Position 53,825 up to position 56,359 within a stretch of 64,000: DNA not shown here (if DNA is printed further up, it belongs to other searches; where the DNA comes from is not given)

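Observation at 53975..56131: DedA-family membrane domain fused to a class I FAD disulfide oxidoreductase, with an AhpD-like protein immediately downstream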

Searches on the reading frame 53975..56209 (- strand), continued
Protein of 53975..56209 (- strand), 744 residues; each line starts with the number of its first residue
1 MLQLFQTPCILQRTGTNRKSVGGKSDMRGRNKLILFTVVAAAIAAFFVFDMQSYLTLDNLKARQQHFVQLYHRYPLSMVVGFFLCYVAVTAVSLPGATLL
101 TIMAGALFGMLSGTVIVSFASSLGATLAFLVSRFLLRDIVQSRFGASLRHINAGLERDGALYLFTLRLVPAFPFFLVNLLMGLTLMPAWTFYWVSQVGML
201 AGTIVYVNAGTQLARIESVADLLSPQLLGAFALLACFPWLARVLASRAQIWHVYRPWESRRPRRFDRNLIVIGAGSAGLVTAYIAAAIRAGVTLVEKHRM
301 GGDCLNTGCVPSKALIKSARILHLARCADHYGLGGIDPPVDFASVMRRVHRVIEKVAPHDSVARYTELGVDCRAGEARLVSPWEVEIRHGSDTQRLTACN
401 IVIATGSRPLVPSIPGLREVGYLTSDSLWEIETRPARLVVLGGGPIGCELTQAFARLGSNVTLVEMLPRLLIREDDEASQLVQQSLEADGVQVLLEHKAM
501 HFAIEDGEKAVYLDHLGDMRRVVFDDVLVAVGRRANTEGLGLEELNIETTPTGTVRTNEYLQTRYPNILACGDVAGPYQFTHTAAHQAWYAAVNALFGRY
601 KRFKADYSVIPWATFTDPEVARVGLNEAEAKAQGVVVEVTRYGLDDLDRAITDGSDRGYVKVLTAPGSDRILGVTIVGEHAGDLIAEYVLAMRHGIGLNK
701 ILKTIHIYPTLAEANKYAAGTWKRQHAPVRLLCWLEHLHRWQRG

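Call 6: find_homologous_proteins(query=window:53975-56131:-)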
Query window:53975-56131:- (718 aa): 8000 proteins with E <= 0.001 among 8000 candidates; the best 120 are listed.
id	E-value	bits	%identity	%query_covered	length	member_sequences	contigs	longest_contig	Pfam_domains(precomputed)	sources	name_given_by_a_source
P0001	0.0e+0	1324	82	100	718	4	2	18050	PF13434.13,PF13450.13,PF02852.29,PF07992.21,PF09335.17,PF00070.34,PF13738.13,PF01262.28,PF01134.29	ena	-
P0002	0.0e+0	1264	79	100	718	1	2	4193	PF01266.31,PF13450.13,PF00890.31,PF02852.29,PF07992.21,PF09335.17,PF00070.34,PF13738.13,PF01262.28,PF01134.29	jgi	jgi:pyruvate/2-oxoglutarate dehydrogenase complex dihydrolipoamide dehydrogenase (E3) component/unch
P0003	0.0e+0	1099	67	99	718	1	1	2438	PF01266.31,PF13450.13,PF02852.29,PF07992.21,PF09335.17,PF00070.34,PF13738.13,PF03486.21,PF01262.28,PF01134.29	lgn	-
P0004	0.0e+0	1086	66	99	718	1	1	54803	PF01266.31,PF13450.13,PF02852.29,PF07992.21,PF09335.17,PF00070.34,PF13738.13,PF03486.21,PF01262.28,PF01134.29,PF12831.14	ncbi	ncbi:MAG: dihydrolipoyl dehydrogenase [Gammaproteobacteria bacterium]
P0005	0.0e+0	1072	66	97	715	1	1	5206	PF01266.31,PF13450.13,PF02852.29,PF07992.21,PF09335.17,PF00070.34,PF13738.13,PF03486.21,PF01262.28,PF01134.29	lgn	-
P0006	0.0e+0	1072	66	99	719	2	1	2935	PF01266.31,PF13450.13,PF02852.29,PF07992.21,PF09335.17,PF00070.34,PF13738.13,PF03486.21,PF01262.28,PF01134.29,PF12831.14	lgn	-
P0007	0.0e+0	1067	65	100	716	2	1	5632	PF01266.31,PF13434.13,PF13450.13,PF02852.29,PF07992.21,PF09335.17,PF00070.34,PF13738.13,PF03486.21,PF01134.29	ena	-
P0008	0.0e+0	1066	65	99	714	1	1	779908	PF01266.31,PF13450.13,PF02852.29,PF07992.21,PF09335.17,PF00070.34,PF13738.13,PF03486.21,PF01262.28,PF01134.29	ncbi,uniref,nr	ncbi:FAD-dependent oxidoreductase [Alcanivorax sp. DP30]|uniref:FAD-dependent oxidoreductase n=1 Tax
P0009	0.0e+0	1061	66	99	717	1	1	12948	PF01266.31,PF13450.13,PF02852.29,PF07992.21,PF09335.17,PF00070.34,PF13738.13,PF03486.21,PF01134.29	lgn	-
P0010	0.0e+0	1061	66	97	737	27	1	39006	PF01266.31,PF13450.13,PF02852.29,PF07992.21,PF09335.17,PF00070.34,PF13738.13,PF03486.21,PF01262.28,PF01134.29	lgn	-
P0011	0.0e+0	1061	66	99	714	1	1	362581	PF01266.31,PF13450.13,PF02852.29,PF07992.21,PF09335.17,PF00070.34,PF13738.13,PF03486.21,PF01262.28,PF01134.29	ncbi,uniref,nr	ncbi:mercuric reductase [Alcanivorax hongdengensis A-11-3]|uniref:Mercuric reductase n=1 Tax=Alcaniv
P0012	0.0e+0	1060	65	99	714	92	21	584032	PF13450.13,PF07992.21,PF00070.34,PF03486.21,PF01134.29,PF12831.14,PF01946.24,PF01266.31,PF00890.31,PF02852.29,PF09335.17,PF13738.13,PF01262.28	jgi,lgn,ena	-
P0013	0.0e+0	1060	67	99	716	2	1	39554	PF01266.31,PF13450.13,PF02852.29,PF07992.21,PF09335.17,PF00070.34,PF13738.13,PF03486.21,PF01134.29,PF02737.25,PF12831.14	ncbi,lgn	ncbi:MAG: FAD-dependent oxidoreductase [Gammaproteobacteria bacterium]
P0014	0.0e+0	1059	66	99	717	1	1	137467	PF01266.31,PF13450.13,PF02852.29,PF07992.21,PF09335.17,PF00070.34,PF13738.13,PF03486.21,PF01134.29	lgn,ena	-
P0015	0.0e+0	1059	65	99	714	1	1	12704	PF01266.31,PF13450.13,PF02852.29,PF07992.21,PF09335.17,PF00070.34,PF13738.13,PF03486.21,PF01262.28,PF01134.29,PF12831.14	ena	-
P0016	0.0e+0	1059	66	100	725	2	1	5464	PF13450.13,PF00890.31,PF02852.29,PF07992.21,PF09335.17,PF00070.34,PF13738.13,PF03486.21,PF01134.29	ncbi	-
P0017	0.0e+0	1057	65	99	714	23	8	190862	PF01266.31,PF13434.13,PF13450.13,PF02852.29,PF07992.21,PF09335.17,PF00070.34,PF13738.13,PF03486.21,PF01262.28,PF01134.29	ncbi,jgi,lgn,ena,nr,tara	ncbi:MAG: dihydrolipoyl dehydrogenase [Alcanivoracaceae bacterium]|nr:dihydrolipoyl dehydrogenase [A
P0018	0.0e+0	1057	66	100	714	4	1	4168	PF01266.31,PF13434.13,PF13450.13,PF02852.29,PF07992.21,PF09335.17,PF00070.34,PF13738.13,PF03486.21,PF01134.29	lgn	-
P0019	0.0e+0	1057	66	98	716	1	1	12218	PF01266.31,PF02852.29,PF07992.21,PF09335.17,PF00070.34,PF13738.13,PF01134.29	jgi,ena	-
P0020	0.0e+0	1056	66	99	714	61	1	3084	PF13450.13,PF07992.21,PF00070.34,PF03486.21,PF01134.29,PF12831.14,PF01946.24,PF01266.31,PF13434.13,PF00890.31,PF02852.29,PF09335.17,PF13738.13,PF01262.28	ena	-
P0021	0.0e+0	1056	65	99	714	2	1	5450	PF01266.31,PF13450.13,PF02852.29,PF07992.21,PF09335.17,PF00070.34,PF13738.13,PF03486.21,PF01262.28,PF01134.29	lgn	-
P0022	0.0e+0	1056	65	99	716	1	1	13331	PF01266.31,PF13450.13,PF02852.29,PF07992.21,PF09335.17,PF00070.34,PF13738.13,PF01134.29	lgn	-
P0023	0.0e+0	1055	67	97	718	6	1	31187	PF01266.31,PF13450.13,PF02852.29,PF07992.21,PF09335.17,PF00070.34,PF13738.13,PF03486.21,PF01262.28,PF01134.29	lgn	-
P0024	0.0e+0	1054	66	97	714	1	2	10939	PF01266.31,PF13450.13,PF00890.31,PF02852.29,PF07992.21,PF09335.17,PF00070.34,PF13738.13,PF01134.29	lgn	-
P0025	0.0e+0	1052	65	99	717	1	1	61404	PF01266.31,PF13450.13,PF02852.29,PF07992.21,PF09335.17,PF00070.34,PF13738.13,PF03486.21,PF01134.29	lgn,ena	-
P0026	0.0e+0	1052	65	99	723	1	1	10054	PF13434.13,PF02852.29,PF07992.21,PF09335.17,PF00070.34,PF13738.13,PF01134.29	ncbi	-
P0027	0.0e+0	1051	64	100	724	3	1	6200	PF01266.31,PF13450.13,PF02852.29,PF07992.21,PF09335.17,PF00070.34,PF13738.13,PF01134.29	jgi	-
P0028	0.0e+0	1051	65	99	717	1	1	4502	PF01266.31,PF13450.13,PF02852.29,PF07992.21,PF09335.17,PF00070.34,PF13738.13,PF03486.21,PF01134.29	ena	-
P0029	0.0e+0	1050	66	99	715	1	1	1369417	PF01266.31,PF13450.13,PF02852.29,PF07992.21,PF09335.17,PF00070.34,PF13738.13,PF01134.29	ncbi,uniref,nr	ncbi:FAD-dependent oxidoreductase [Alcanivorax sp. JB21]|uniref:FAD-dependent oxidoreductase n=1 Tax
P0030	0.0e+0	1050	66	99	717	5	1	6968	PF13450.13,PF02852.29,PF07992.21,PF09335.17,PF00070.34,PF13738.13,PF01134.29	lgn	-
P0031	0.0e+0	1049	65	99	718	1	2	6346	PF01266.31,PF13450.13,PF02852.29,PF07992.21,PF09335.17,PF00070.34,PF13738.13,PF01134.29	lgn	-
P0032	0.0e+0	1049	66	97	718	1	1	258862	PF01266.31,PF13450.13,PF02852.29,PF07992.21,PF09335.17,PF00070.34,PF13738.13,PF03486.21,PF01262.28,PF01134.29,PF12831.14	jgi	jgi:dihydrolipoamide dehydrogenase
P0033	0.0e+0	1049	65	99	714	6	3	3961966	PF01266.31,PF13450.13,PF02852.29,PF07992.21,PF09335.17,PF00070.34,PF13738.13,PF03486.21,PF01262.28,PF01134.29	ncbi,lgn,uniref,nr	ncbi:MAG: FAD-dependent oxidoreductase [Pseudomonadota bacterium]|uniref:FAD-dependent oxidoreductas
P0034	0.0e+0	1049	65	99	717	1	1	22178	PF01266.31,PF13450.13,PF02852.29,PF07992.21,PF09335.17,PF00070.34,PF13738.13,PF03486.21,PF01134.29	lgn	-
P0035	0.0e+0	1049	65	99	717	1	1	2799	PF01266.31,PF13450.13,PF02852.29,PF07992.21,PF09335.17,PF00070.34,PF13738.13,PF03486.21,PF01134.29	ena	-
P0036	0.0e+0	1049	65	99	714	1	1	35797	PF01266.31,PF13450.13,PF02852.29,PF07992.21,PF09335.17,PF00070.34,PF13738.13,PF03486.21,PF01262.28,PF01134.29,PF12831.14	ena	-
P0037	0.0e+0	1048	66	99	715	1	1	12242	PF01266.31,PF13450.13,PF02852.29,PF07992.21,PF09335.17,PF00070.34,PF13738.13,PF03486.21,PF01262.28,PF01134.29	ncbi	-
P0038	0.0e+0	1048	67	100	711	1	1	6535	PF01266.31,PF13450.13,PF02852.29,PF07992.21,PF09335.17,PF00070.34,PF13738.13,PF03486.21,PF01262.28,PF01134.29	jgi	-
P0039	0.0e+0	1048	65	99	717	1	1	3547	PF01266.31,PF13450.13,PF02852.29,PF07992.21,PF09335.17,PF00070.34,PF13738.13,PF03486.21,PF01134.29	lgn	-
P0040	0.0e+0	1048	64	99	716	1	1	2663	PF01266.31,PF13450.13,PF00890.31,PF02852.29,PF07992.21,PF09335.17,PF00070.34,PF13738.13,PF01134.29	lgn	-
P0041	0.0e+0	1048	65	97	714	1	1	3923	PF13450.13,PF07992.21,PF00070.34,PF03486.21,PF01134.29,PF12831.14,PF01946.24,PF01266.31,PF02852.29,PF09335.17,PF13738.13,PF01262.28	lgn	-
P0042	0.0e+0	1047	65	99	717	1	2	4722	PF01266.31,PF13450.13,PF02852.29,PF07992.21,PF09335.17,PF00070.34,PF13738.13,PF03486.21,PF01134.29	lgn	-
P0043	0.0e+0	1047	65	97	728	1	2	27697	PF01266.31,PF13450.13,PF02852.29,PF07992.21,PF09335.17,PF00070.34,PF13738.13,PF03486.21,PF01262.28,PF01134.29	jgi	jgi:pyruvate/2-oxoglutarate dehydrogenase complex dihydrolipoamide dehydrogenase (E3) component/unch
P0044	0.0e+0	1046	65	99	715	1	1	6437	PF01266.31,PF13450.13,PF02852.29,PF07992.21,PF09335.17,PF00070.34,PF13738.13,PF03486.21,PF01262.28,PF01134.29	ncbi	-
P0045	0.0e+0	1046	66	97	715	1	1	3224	PF01266.31,PF13450.13,PF02852.29,PF07992.21,PF09335.17,PF00070.34,PF13738.13,PF03486.21,PF01262.28,PF01134.29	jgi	jgi:pyruvate/2-oxoglutarate dehydrogenase complex dihydrolipoamide dehydrogenase (E3) component/unch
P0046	0.0e+0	1046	65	97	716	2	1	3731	PF13450.13,PF07992.21,PF00070.34,PF03486.21,PF01134.29,PF12831.14,PF01266.31,PF02852.29,PF09335.17,PF13738.13,PF01262.28,PF02737.25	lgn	-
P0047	0.0e+0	1046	66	100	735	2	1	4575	PF01266.31,PF13450.13,PF02852.29,PF07992.21,PF09335.17,PF00070.34,PF13738.13,PF03486.21,PF01262.28,PF01134.29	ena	-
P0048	0.0e+0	1045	66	100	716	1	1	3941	PF01266.31,PF13450.13,PF00890.31,PF02852.29,PF07992.21,PF09335.17,PF00070.34,PF13738.13,PF03486.21,PF01134.29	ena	-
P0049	0.0e+0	1045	65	100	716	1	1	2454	PF01266.31,PF13450.13,PF02852.29,PF07992.21,PF09335.17,PF00070.34,PF13738.13,PF01262.28,PF01134.29,PF12831.14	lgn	-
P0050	0.0e+0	1045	65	97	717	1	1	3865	PF01266.31,PF13434.13,PF02852.29,PF07992.21,PF09335.17,PF00070.34,PF13738.13,PF03486.21,PF01134.29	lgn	-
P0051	0.0e+0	1045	64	99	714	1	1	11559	PF01266.31,PF13450.13,PF02852.29,PF07992.21,PF09335.17,PF00070.34,PF13738.13,PF03486.21,PF01134.29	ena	-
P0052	0.0e+0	1045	66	97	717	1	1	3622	PF01266.31,PF13434.13,PF02852.29,PF07992.21,PF09335.17,PF00070.34,PF13738.13,PF03486.21,PF01134.29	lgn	-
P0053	0.0e+0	1045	65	99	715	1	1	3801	PF01266.31,PF13450.13,PF02852.29,PF07992.21,PF09335.17,PF00070.34,PF13738.13,PF03486.21,PF01134.29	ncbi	-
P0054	0.0e+0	1044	67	96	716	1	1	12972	PF01266.31,PF13450.13,PF02852.29,PF07992.21,PF09335.17,PF00070.34,PF13738.13,PF01262.28,PF01134.29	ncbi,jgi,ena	jgi:pyruvate/2-oxoglutarate dehydrogenase complex dihydrolipoamide dehydrogenase (E3) component/unch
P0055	0.0e+0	1044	64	99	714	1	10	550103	PF01266.31,PF13450.13,PF02852.29,PF07992.21,PF09335.17,PF00070.34,PF13738.13,PF03486.21,PF01134.29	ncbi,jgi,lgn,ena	ncbi:MAG: FAD-dependent oxidoreductase [Alcanivorax sp.]|jgi:pyruvate/2-oxoglutarate dehydrogenase c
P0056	0.0e+0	1044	65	97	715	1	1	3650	PF01266.31,PF13450.13,PF02852.29,PF07992.21,PF09335.17,PF00070.34,PF13738.13,PF03486.21,PF01134.29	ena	-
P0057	0.0e+0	1044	66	97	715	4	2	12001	PF01266.31,PF13450.13,PF02852.29,PF07992.21,PF09335.17,PF00070.34,PF13738.13,PF03486.21,PF01134.29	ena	-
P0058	0.0e+0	1044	66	100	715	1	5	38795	PF01266.31,PF13450.13,PF02852.29,PF07992.21,PF09335.17,PF00070.34,PF13738.13,PF03486.21,PF01134.29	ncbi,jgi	-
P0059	0.0e+0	1043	66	97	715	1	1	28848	PF01266.31,PF13450.13,PF02852.29,PF07992.21,PF09335.17,PF00070.34,PF13738.13,PF03486.21,PF01134.29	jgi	jgi:dihydrolipoamide dehydrogenase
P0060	0.0e+0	1043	66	100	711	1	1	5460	PF01266.31,PF13450.13,PF02852.29,PF07992.21,PF09335.17,PF00070.34,PF13738.13,PF03486.21,PF01262.28,PF01134.29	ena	-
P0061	0.0e+0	1043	65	99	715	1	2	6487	PF01266.31,PF13450.13,PF02852.29,PF07992.21,PF09335.17,PF00070.34,PF13738.13,PF03486.21,PF01262.28,PF01134.29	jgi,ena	jgi:pyruvate/2-oxoglutarate dehydrogenase complex dihydrolipoamide dehydrogenase (E3) component/unch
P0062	0.0e+0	1043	65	99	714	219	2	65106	PF01266.31,PF13450.13,PF02852.29,PF07992.21,PF09335.17,PF00070.34,PF13738.13,PF03486.21,PF01134.29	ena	-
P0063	0.0e+0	1043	64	99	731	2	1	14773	PF01266.31,PF13434.13,PF02852.29,PF07992.21,PF09335.17,PF00070.34,PF13738.13,PF03486.21,PF01134.29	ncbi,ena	-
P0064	0.0e+0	1042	65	99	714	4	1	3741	PF01266.31,PF13450.13,PF02852.29,PF07992.21,PF09335.17,PF00070.34,PF13738.13,PF03486.21,PF01134.29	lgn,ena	-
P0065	0.0e+0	1042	66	97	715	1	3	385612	PF13450.13,PF02852.29,PF07992.21,PF09335.17,PF00070.34,PF13738.13,PF03486.21,PF01134.29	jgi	jgi:pyruvate/2-oxoglutarate dehydrogenase complex dihydrolipoamide dehydrogenase (E3) component/unch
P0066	0.0e+0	1042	63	99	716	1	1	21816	PF01266.31,PF02852.29,PF07992.21,PF09335.17,PF00070.34,PF13738.13,PF01262.28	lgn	-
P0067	0.0e+0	1042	66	97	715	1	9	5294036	PF01266.31,PF13450.13,PF02852.29,PF07992.21,PF09335.17,PF00070.34,PF13738.13,PF03486.21,PF01134.29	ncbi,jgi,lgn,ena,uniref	ncbi:FAD-dependent oxidoreductase [Methylocaldum gracile]|jgi:dihydrolipoamide dehydrogenase|uniref:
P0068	0.0e+0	1042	65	100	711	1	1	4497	PF13450.13,PF02852.29,PF07992.21,PF09335.17,PF00070.34,PF13738.13,PF03486.21,PF01262.28,PF01134.29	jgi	jgi:pyruvate/2-oxoglutarate dehydrogenase complex dihydrolipoamide dehydrogenase (E3) component/unch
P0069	0.0e+0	1042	66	97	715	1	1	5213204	PF01266.31,PF13450.13,PF02852.29,PF07992.21,PF09335.17,PF00070.34,PF13738.13,PF03486.21,PF01134.29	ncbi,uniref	ncbi:FAD-dependent oxidoreductase [Methylocaldum gracile subsp. desertum]|uniref:FAD-dependent oxido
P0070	0.0e+0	1041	66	100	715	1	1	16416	PF01266.31,PF13450.13,PF02852.29,PF07992.21,PF09335.17,PF00070.34,PF13738.13,PF03486.21,PF01134.29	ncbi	-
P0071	0.0e+0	1041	65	100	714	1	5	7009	PF01266.31,PF13450.13,PF02852.29,PF07992.21,PF09335.17,PF00070.34,PF13738.13,PF03486.21,PF01134.29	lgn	-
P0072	0.0e+0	1041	66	97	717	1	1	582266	PF01266.31,PF13450.13,PF00890.31,PF02852.29,PF07992.21,PF09335.17,PF00070.34,PF13738.13,PF03486.21,PF01262.28,PF01134.29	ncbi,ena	-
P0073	0.0e+0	1041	64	99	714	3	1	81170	PF13450.13,PF07992.21,PF00070.34,PF03486.21,PF01134.29,PF12831.14,PF01266.31,PF00890.31,PF02852.29,PF09335.17,PF13738.13,PF01262.28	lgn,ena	-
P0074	0.0e+0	1041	65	99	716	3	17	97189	PF13450.13,PF00890.31,PF02852.29,PF07992.21,PF09335.17,PF00070.34,PF13738.13,PF01134.29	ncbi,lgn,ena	-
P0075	0.0e+0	1041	66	97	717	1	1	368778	PF01266.31,PF13450.13,PF00890.31,PF02852.29,PF07992.21,PF09335.17,PF00070.34,PF13738.13,PF03486.21,PF01262.28,PF01134.29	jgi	-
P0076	0.0e+0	1040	65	100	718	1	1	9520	PF01266.31,PF13450.13,PF02852.29,PF07992.21,PF09335.17,PF00070.34,PF13738.13,PF01262.28,PF01134.29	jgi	-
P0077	0.0e+0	1040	64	99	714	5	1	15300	PF01266.31,PF13450.13,PF00890.31,PF02852.29,PF07992.21,PF09335.17,PF00070.34,PF13738.13,PF03486.21,PF01134.29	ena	-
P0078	0.0e+0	1040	64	99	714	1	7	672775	PF01266.31,PF13450.13,PF00890.31,PF02852.29,PF07992.21,PF09335.17,PF00070.34,PF13738.13,PF03486.21,PF01134.29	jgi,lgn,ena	jgi:pyruvate/2-oxoglutarate dehydrogenase complex dihydrolipoamide dehydrogenase (E3) component/unch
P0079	0.0e+0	1040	66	97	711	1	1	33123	PF01946.24,PF01266.31,PF13450.13,PF02852.29,PF07992.21,PF09335.17,PF00070.34,PF13738.13,PF03486.21,PF01262.28,PF01134.29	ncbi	ncbi:MAG: FAD-dependent oxidoreductase [Pseudomonadota bacterium]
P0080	0.0e+0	1040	65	100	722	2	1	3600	PF01266.31,PF13450.13,PF02852.29,PF07992.21,PF09335.17,PF00070.34,PF13738.13,PF03486.21,PF01262.28,PF01134.29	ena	-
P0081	0.0e+0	1040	66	100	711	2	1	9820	PF01266.31,PF13450.13,PF02852.29,PF07992.21,PF09335.17,PF00070.34,PF13738.13,PF03486.21,PF01262.28,PF01134.29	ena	-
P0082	0.0e+0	1039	65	97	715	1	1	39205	PF01266.31,PF13450.13,PF02852.29,PF07992.21,PF09335.17,PF00070.34,PF13738.13,PF03486.21,PF01134.29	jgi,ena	-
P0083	0.0e+0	1039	66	97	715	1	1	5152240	PF01266.31,PF13450.13,PF00890.31,PF02852.29,PF07992.21,PF09335.17,PF00070.34,PF13738.13,PF03486.21,PF01134.29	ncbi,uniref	ncbi:FAD-dependent oxidoreductase [Methylocaldum sp. GT1TLB]|uniref:FAD-dependent oxidoreductase n=1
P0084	0.0e+0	1039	65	99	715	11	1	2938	PF01266.31,PF13450.13,PF02852.29,PF07992.21,PF09335.17,PF00070.34,PF13738.13,PF03486.21,PF01134.29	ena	-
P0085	0.0e+0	1039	66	97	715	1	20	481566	PF13450.13,PF02852.29,PF07992.21,PF09335.17,PF00070.34,PF13738.13,PF01134.29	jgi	jgi:pyruvate/2-oxoglutarate dehydrogenase complex dihydrolipoamide dehydrogenase (E3) component/unch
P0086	0.0e+0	1039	64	99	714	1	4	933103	PF01266.31,PF13450.13,PF00890.31,PF02852.29,PF07992.21,PF09335.17,PF00070.34,PF13738.13,PF03486.21,PF01134.29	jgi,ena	-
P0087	0.0e+0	1039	65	97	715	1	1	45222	PF01266.31,PF13450.13,PF02852.29,PF07992.21,PF09335.17,PF00070.34,PF13738.13,PF03486.21,PF01134.29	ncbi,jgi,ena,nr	ncbi:MAG: pyridine nucleotide-disulfide oxidoreductase [Betaproteobacteria bacterium SG8_41]|nr:MAG:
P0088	0.0e+0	1039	66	97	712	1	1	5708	PF01266.31,PF13450.13,PF02852.29,PF07992.21,PF09335.17,PF00070.34,PF13738.13,PF03486.21,PF01134.29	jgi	jgi:pyruvate/2-oxoglutarate dehydrogenase complex dihydrolipoamide dehydrogenase (E3) component/unch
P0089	0.0e+0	1039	65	97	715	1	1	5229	PF01266.31,PF02852.29,PF07992.21,PF09335.17,PF00070.34,PF13738.13,PF03486.21,PF01134.29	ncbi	-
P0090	0.0e+0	1039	66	97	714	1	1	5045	PF01266.31,PF13450.13,PF02852.29,PF07992.21,PF09335.17,PF00070.34,PF13738.13,PF03486.21,PF01134.29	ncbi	ncbi:MAG: FAD-dependent oxidoreductase [Burkholderiales bacterium]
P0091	0.0e+0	1039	66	97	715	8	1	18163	PF01266.31,PF13450.13,PF02852.29,PF07992.21,PF09335.17,PF00070.34,PF13738.13,PF03486.21,PF01134.29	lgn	-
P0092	0.0e+0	1038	66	97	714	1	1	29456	PF01266.31,PF13450.13,PF02852.29,PF07992.21,PF09335.17,PF00070.34,PF13738.13,PF03486.21,PF01134.29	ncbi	-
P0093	0.0e+0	1038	65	97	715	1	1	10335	PF01266.31,PF13450.13,PF02852.29,PF07992.21,PF09335.17,PF00070.34,PF13738.13,PF03486.21,PF01134.29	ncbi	-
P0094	0.0e+0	1038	64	99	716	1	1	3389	PF02852.29,PF07992.21,PF09335.17,PF00070.34,PF13738.13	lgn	-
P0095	0.0e+0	1038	65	100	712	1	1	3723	PF13450.13,PF02852.29,PF07992.21,PF09335.17,PF00070.34,PF13738.13,PF03486.21,PF01262.28,PF01134.29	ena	-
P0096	0.0e+0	1038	65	100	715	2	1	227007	PF01266.31,PF13450.13,PF02852.29,PF07992.21,PF09335.17,PF00070.34,PF13738.13,PF03486.21,PF01134.29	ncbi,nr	ncbi:pyridine nucleotide-disulfide oxidoreductase [Methylocaldum sp. BRCS4]|nr:pyridine nucleotide-d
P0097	0.0e+0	1038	67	97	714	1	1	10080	PF01266.31,PF13450.13,PF02852.29,PF07992.21,PF09335.17,PF00070.34,PF13738.13,PF03486.21,PF01134.29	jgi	-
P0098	0.0e+0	1038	65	100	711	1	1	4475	PF13450.13,PF02852.29,PF07992.21,PF09335.17,PF00070.34,PF13738.13,PF03486.21,PF01262.28,PF01134.29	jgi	jgi:pyruvate/2-oxoglutarate dehydrogenase complex dihydrolipoamide dehydrogenase (E3) component/unch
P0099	0.0e+0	1038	66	97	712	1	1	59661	PF13450.13,PF02852.29,PF07992.21,PF09335.17,PF00070.34,PF13738.13,PF03486.21,PF01262.28,PF01134.29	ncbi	ncbi:MAG: FAD-dependent oxidoreductase [Burkholderiales bacterium]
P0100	0.0e+0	1037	66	100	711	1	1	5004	PF01266.31,PF13450.13,PF02852.29,PF07992.21,PF09335.17,PF00070.34,PF13738.13,PF03486.21,PF01262.28,PF01134.29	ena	-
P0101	0.0e+0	1037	65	97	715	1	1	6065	PF01266.31,PF02852.29,PF07992.21,PF09335.17,PF00070.34,PF13738.13,PF03486.21,PF01134.29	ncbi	-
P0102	0.0e+0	1037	65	99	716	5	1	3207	PF01266.31,PF13450.13,PF02852.29,PF07992.21,PF09335.17,PF00070.34,PF13738.13,PF01262.28,PF01134.29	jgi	-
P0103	0.0e+0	1037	66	97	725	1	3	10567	PF01266.31,PF13450.13,PF02852.29,PF07992.21,PF09335.17,PF00070.34,PF13738.13,PF01134.29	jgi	jgi:pyruvate/2-oxoglutarate dehydrogenase complex dihydrolipoamide dehydrogenase (E3) component/unch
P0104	0.0e+0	1037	65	97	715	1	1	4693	PF01266.31,PF13450.13,PF02852.29,PF07992.21,PF09335.17,PF00070.34,PF13738.13,PF03486.21,PF01134.29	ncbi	-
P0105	0.0e+0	1037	64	99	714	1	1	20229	PF01266.31,PF13450.13,PF00890.31,PF02852.29,PF07992.21,PF09335.17,PF00070.34,PF13738.13,PF03486.21,PF01134.29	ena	-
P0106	0.0e+0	1037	64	99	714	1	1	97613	PF01266.31,PF13450.13,PF00890.31,PF02852.29,PF07992.21,PF09335.17,PF00070.34,PF13738.13,PF03486.21,PF01134.29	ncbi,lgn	-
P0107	0.0e+0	1037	64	100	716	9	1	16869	PF02852.29,PF07992.21,PF09335.17,PF00070.34,PF13738.13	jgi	-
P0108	0.0e+0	1037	66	97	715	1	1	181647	PF01266.31,PF13450.13,PF02852.29,PF07992.21,PF09335.17,PF00070.34,PF13738.13,PF03486.21,PF01134.29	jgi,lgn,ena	-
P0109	0.0e+0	1037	66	97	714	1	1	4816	PF01266.31,PF13450.13,PF02852.29,PF07992.21,PF09335.17,PF00070.34,PF13738.13,PF03486.21,PF01134.29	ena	-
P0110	0.0e+0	1037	66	97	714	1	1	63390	PF01266.31,PF13450.13,PF02852.29,PF07992.21,PF09335.17,PF00070.34,PF13738.13,PF03486.21,PF01134.29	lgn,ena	-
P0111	0.0e+0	1036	65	97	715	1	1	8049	PF01266.31,PF13450.13,PF02852.29,PF07992.21,PF09335.17,PF00070.34,PF13738.13,PF03486.21,PF01134.29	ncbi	-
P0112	0.0e+0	1036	66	97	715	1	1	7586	PF01266.31,PF13450.13,PF02852.29,PF07992.21,PF09335.17,PF00070.34,PF13738.13,PF03486.21,PF01134.29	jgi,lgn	jgi:dihydrolipoamide dehydrogenase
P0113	0.0e+0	1036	65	97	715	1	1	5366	PF01266.31,PF02852.29,PF07992.21,PF09335.17,PF00070.34,PF13738.13,PF03486.21,PF01134.29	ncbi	-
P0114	0.0e+0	1036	64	99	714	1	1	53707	PF01266.31,PF13450.13,PF00890.31,PF02852.29,PF07992.21,PF09335.17,PF00070.34,PF13738.13,PF03486.21,PF01262.28,PF01134.29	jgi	-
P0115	0.0e+0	1036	64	99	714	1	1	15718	PF01266.31,PF13450.13,PF02852.29,PF07992.21,PF09335.17,PF00070.34,PF13738.13,PF03486.21,PF01262.28,PF01134.29,PF12831.14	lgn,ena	-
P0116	0.0e+0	1036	66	97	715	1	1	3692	PF01266.31,PF13450.13,PF00890.31,PF02852.29,PF07992.21,PF09335.17,PF00070.34,PF13738.13,PF03486.21,PF01134.29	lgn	-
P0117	0.0e+0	1036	66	97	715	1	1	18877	PF01266.31,PF13450.13,PF02852.29,PF07992.21,PF09335.17,PF00070.34,PF13738.13,PF03486.21,PF01134.29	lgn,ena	-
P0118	0.0e+0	1036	65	97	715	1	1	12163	PF01266.31,PF02852.29,PF07992.21,PF09335.17,PF00070.34,PF13738.13,PF03486.21,PF01134.29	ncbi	-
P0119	0.0e+0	1036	66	97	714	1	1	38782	PF01266.31,PF13450.13,PF02852.29,PF07992.21,PF09335.17,PF00070.34,PF13738.13,PF03486.21,PF01134.29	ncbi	-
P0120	0.0e+0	1036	66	100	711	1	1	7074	PF01266.31,PF13450.13,PF02852.29,PF07992.21,PF09335.17,PF00070.34,PF13738.13,PF03486.21,PF01262.28,PF01134.29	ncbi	-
